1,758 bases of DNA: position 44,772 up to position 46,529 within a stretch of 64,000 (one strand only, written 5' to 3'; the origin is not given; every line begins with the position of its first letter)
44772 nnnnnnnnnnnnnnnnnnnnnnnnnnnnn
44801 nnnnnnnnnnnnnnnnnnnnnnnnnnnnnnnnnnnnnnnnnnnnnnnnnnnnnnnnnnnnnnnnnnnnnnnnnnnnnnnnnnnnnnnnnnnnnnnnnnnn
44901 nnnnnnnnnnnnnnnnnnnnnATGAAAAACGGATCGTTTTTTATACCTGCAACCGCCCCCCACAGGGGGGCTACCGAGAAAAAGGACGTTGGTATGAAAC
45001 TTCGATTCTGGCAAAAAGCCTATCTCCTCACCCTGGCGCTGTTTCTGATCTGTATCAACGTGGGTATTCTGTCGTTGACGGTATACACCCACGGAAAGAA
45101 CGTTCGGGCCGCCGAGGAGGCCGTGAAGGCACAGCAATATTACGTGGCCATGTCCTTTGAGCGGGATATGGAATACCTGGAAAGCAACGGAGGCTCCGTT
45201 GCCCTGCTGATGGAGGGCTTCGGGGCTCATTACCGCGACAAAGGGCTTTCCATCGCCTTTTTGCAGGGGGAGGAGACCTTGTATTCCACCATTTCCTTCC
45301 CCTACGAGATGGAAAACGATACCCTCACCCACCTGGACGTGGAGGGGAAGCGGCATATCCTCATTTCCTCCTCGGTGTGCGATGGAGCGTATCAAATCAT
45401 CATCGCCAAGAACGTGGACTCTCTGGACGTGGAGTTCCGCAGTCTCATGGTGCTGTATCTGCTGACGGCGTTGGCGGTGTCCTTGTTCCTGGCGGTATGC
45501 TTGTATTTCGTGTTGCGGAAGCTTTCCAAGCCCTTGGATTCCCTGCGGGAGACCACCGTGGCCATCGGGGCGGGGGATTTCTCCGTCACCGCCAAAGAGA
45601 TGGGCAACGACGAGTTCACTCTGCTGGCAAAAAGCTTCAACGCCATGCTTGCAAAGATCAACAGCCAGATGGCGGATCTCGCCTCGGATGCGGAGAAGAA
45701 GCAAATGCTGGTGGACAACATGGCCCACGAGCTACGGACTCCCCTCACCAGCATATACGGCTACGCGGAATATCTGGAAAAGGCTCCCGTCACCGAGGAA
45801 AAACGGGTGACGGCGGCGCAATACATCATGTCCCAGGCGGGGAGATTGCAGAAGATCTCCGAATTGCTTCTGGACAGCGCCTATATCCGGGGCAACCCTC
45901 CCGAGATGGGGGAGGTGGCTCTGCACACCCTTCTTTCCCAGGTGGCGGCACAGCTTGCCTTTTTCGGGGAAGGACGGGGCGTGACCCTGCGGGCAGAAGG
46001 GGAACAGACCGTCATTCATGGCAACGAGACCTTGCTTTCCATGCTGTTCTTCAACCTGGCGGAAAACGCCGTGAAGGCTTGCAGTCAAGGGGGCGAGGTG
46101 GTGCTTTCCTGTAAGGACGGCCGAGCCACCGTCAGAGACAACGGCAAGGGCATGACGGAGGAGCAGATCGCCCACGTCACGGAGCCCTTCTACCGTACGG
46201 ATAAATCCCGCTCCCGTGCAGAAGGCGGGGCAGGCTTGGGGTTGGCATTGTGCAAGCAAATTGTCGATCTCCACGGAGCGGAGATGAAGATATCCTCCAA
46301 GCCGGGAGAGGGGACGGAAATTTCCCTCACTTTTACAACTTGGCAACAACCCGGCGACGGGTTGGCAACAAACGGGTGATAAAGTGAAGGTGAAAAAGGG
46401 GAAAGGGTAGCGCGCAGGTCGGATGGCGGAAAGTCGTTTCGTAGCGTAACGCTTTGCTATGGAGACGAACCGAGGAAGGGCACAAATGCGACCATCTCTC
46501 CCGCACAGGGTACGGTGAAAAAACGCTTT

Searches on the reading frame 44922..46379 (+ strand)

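Call 54: search_protein_families(library=pfam, proteins=[window:44922-46379:+], max_evalue=0.00001)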
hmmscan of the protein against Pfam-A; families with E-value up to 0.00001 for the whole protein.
window:44922-46379:+ (485 aa): 3 families
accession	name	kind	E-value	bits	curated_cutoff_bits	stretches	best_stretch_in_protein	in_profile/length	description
PF02518.31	HATPase_c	-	5.4e-25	88.4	26.4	1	367-471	1-107/111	Histidine kinase-, DNA gyrase B-, and HSP90-like ATPase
PF00512.31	HisKA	-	1.9e-12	47.5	26.9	1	260-322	2-63/66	His Kinase A (phospho-acceptor) domain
PF00672.30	HAMP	-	1.2e-11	45.2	25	1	196-247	1-52/53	HAMP domain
